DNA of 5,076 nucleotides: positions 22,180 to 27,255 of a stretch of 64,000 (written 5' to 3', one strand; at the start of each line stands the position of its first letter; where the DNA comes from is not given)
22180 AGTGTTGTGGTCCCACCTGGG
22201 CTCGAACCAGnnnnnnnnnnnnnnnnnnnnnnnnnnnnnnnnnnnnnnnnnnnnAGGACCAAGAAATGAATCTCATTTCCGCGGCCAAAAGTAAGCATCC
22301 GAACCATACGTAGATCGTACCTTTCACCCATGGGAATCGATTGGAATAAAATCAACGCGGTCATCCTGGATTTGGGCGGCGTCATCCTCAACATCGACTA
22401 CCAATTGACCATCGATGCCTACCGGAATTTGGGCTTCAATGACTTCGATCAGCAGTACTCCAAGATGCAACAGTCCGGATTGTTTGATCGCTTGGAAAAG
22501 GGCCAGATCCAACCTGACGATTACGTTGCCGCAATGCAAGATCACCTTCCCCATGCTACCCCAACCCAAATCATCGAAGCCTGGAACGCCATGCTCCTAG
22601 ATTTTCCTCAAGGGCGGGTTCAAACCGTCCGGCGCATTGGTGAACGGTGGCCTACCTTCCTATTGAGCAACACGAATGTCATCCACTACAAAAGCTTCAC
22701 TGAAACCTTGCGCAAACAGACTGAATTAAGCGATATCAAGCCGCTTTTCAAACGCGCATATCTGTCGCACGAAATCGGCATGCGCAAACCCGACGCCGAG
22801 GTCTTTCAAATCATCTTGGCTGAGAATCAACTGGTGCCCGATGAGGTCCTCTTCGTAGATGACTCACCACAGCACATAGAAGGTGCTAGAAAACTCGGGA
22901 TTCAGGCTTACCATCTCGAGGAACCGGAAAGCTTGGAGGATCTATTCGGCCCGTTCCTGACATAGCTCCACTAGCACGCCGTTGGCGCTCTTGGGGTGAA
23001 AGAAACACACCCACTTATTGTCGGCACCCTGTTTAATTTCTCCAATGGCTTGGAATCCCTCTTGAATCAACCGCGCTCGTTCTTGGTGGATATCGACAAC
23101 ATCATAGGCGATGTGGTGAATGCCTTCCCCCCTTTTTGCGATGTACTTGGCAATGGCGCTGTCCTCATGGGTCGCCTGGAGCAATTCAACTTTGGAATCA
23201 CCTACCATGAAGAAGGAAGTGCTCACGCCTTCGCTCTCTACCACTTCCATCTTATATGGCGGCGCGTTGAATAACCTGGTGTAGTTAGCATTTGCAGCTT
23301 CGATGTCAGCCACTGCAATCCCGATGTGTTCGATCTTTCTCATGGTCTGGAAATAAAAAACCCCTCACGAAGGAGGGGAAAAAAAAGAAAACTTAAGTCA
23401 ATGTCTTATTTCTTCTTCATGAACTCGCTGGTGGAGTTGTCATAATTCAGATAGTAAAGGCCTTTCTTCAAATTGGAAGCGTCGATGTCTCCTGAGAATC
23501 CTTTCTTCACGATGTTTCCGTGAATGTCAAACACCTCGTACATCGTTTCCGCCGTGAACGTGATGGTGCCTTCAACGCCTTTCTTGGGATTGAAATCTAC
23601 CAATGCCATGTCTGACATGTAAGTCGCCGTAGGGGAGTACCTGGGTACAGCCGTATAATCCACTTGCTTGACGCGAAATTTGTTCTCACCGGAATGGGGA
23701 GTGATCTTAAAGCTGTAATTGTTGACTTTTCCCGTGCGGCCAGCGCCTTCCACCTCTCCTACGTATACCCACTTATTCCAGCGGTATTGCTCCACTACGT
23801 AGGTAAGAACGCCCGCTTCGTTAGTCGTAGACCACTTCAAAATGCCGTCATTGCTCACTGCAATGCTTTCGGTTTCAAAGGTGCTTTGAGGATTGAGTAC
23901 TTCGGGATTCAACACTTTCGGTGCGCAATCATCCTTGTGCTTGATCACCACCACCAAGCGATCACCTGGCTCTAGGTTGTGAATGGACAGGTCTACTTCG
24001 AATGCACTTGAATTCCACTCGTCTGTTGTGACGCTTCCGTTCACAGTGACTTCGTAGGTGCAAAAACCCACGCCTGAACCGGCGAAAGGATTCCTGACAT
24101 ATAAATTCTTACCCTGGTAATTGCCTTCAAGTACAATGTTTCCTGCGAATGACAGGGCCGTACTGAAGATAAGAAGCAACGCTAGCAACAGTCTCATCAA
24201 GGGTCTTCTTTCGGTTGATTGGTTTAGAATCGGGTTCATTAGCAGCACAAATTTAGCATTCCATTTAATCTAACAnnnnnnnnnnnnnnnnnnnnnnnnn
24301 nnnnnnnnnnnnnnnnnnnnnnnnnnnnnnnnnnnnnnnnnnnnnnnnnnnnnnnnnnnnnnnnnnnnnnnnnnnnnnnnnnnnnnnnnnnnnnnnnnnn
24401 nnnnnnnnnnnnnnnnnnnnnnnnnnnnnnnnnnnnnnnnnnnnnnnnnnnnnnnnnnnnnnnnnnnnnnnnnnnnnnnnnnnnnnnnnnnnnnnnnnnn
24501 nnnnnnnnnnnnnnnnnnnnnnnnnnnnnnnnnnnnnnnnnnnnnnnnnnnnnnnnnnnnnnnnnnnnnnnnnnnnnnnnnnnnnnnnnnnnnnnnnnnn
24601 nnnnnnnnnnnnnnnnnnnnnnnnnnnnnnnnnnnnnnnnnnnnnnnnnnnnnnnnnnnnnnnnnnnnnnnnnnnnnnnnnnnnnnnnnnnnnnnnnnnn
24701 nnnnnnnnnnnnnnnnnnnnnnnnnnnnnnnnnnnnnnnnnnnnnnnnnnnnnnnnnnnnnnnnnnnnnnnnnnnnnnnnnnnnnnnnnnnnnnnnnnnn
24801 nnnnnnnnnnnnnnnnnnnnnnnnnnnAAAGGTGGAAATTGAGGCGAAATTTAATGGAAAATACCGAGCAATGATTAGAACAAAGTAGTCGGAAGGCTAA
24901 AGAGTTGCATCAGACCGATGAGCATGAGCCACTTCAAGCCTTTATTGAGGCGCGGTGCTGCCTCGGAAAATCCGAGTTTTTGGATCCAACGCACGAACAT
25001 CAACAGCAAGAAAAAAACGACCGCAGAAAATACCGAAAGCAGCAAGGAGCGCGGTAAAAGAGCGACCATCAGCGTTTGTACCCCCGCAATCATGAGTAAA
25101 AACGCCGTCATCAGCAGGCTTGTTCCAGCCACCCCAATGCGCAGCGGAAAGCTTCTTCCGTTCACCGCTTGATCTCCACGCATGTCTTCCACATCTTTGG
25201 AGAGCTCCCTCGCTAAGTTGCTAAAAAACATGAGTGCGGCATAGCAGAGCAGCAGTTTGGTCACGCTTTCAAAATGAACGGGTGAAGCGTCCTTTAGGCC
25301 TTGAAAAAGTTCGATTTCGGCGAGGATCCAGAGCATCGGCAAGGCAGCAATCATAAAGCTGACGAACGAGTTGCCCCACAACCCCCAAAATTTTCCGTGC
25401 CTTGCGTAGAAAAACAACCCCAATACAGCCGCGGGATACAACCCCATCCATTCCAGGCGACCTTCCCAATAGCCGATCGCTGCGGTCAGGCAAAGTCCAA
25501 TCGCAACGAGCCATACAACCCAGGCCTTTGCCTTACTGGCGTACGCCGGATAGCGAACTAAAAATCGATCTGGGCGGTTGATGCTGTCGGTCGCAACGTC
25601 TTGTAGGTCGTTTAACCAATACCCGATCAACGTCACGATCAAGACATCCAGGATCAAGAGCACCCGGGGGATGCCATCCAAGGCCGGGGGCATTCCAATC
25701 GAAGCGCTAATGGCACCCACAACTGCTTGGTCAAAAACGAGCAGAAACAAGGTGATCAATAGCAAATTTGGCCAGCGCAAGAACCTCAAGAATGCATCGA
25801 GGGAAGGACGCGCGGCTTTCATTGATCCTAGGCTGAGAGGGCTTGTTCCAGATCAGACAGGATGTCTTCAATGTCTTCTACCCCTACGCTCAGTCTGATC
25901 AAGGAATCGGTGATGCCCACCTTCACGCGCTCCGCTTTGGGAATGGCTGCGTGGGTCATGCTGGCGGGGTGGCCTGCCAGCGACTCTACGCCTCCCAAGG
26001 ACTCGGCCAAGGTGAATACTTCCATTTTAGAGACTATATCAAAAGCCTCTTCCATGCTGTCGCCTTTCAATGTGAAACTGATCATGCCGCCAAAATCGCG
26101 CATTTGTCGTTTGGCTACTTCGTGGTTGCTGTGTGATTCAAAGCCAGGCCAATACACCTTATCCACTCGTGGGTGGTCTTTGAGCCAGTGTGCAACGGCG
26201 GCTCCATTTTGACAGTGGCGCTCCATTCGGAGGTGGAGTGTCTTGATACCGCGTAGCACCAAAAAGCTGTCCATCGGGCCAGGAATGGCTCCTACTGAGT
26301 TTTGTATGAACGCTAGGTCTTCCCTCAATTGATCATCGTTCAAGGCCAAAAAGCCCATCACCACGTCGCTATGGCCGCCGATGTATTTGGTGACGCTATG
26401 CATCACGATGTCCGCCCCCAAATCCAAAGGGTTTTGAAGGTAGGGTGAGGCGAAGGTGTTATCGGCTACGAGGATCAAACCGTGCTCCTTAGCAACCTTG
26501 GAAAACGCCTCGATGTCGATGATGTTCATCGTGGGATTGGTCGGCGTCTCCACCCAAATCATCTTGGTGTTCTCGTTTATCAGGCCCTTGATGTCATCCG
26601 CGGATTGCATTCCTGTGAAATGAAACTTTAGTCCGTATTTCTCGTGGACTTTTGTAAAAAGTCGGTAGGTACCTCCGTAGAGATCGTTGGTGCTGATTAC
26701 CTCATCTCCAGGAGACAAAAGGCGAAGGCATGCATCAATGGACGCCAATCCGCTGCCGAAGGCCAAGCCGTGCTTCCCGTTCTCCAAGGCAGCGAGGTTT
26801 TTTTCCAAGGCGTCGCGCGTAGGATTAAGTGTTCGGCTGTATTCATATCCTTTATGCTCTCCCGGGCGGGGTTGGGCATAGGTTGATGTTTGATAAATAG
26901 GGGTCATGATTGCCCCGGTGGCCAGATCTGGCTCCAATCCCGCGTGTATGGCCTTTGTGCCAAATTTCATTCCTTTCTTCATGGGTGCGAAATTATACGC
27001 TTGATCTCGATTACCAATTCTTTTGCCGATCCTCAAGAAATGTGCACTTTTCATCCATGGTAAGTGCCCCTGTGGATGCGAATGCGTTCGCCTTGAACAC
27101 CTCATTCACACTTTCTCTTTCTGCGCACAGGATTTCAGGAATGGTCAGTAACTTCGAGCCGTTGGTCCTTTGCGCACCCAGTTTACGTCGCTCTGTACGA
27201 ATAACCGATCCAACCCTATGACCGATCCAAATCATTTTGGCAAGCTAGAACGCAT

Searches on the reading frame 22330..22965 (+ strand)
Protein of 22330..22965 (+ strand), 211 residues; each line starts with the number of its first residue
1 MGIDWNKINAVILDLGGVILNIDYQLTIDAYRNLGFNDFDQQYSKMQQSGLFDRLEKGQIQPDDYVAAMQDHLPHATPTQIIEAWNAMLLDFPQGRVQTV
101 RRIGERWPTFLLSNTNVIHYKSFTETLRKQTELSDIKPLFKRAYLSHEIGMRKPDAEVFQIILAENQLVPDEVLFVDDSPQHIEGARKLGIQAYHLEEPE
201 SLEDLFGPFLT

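Call 98: search_protein_families(library=pfam, proteins=[window:22330-22965:+], max_evalue=0.001)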
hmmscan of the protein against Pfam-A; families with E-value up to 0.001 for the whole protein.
window:22330-22965:+ (211 aa): 2 families
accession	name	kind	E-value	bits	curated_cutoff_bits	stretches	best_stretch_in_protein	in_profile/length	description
PF13419.12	HAD_2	-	6.5e-10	39.8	23.8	1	125-193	107-175/178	Haloacid dehalogenase-like hydrolase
PF00702.32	Hydrolase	-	3.1e-08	34.7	26.4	1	8-190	1-191/191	haloacid dehalogenase-like hydrolase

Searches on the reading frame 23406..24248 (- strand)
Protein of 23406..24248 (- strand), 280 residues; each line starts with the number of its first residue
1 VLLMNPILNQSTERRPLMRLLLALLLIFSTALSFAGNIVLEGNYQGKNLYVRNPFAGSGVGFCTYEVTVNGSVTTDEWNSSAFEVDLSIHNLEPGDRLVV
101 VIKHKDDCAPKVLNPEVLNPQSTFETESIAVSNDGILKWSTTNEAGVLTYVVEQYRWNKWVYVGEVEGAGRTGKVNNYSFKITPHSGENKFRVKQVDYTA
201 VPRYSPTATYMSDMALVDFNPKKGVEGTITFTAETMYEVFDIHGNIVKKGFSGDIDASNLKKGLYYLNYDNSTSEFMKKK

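Call 98: search_protein_families(library=pfam, proteins=[window:23406-24248:-], max_evalue=0.001)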
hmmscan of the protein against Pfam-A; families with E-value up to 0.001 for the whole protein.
window:23406-24248:- (280 aa): 1 family
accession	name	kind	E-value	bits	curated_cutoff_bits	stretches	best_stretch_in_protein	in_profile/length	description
PF18962.6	Por_Secre_tail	-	1.3e-06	29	27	1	228-279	11-72/75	Secretion system C-terminal sorting domain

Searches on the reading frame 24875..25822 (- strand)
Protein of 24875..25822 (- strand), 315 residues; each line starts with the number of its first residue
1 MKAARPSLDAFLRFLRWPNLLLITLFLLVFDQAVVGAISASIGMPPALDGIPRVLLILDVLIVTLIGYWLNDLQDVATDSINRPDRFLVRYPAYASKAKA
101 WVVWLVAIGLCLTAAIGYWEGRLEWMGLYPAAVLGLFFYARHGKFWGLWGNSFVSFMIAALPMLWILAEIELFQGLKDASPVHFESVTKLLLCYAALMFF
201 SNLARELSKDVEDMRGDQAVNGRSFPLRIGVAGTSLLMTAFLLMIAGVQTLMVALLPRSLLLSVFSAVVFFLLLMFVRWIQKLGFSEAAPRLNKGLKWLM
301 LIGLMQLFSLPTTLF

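Call 98: search_protein_families(library=pfam, proteins=[window:24875-25822:-], max_evalue=0.001)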
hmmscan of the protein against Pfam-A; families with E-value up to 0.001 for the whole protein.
window:24875-25822:- (315 aa): 1 family
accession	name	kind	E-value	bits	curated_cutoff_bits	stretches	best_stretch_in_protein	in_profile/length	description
PF01040.23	UbiA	-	3.3e-15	56.5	34.2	1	37-280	9-230/250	UbiA prenyltransferase family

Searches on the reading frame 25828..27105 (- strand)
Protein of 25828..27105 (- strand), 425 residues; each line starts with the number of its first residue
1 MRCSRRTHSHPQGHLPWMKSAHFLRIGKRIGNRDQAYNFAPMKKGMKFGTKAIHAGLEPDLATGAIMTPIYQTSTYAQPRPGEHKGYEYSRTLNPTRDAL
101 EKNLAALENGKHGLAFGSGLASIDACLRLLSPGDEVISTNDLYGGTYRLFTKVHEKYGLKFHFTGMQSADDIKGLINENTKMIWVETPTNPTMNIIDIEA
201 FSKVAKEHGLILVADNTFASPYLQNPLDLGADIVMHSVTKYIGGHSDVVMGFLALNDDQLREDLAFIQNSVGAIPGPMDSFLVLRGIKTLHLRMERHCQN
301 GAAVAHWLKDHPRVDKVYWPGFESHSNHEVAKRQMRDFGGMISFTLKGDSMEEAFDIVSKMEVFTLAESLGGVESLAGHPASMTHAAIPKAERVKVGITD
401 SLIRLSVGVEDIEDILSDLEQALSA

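Call 98: search_protein_families(library=pfam, proteins=[window:25828-27105:-], max_evalue=0.001)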
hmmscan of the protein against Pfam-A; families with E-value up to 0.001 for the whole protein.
window:25828-27105:- (425 aa): 4 families
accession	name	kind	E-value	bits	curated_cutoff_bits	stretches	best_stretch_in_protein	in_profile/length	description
PF01053.26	Cys_Met_Meta_PP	-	4.6e-154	513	27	1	50-423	2-380/381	Cys/Met metabolism PLP-dependent enzyme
PF00155.27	Aminotran_1_2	-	7e-08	32.5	19.7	1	84-224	30-194/361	Aminotransferase class I and II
PF01041.23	DegT_DnrJ_EryC1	-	6.3e-06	26.1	19.8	1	94-216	23-146/360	DegT/DnrJ/EryC1/StrS aminotransferase family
PF00266.25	Aminotran_5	-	8.9e-05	22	21.5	1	129-243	84-204/371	Aminotransferase class-V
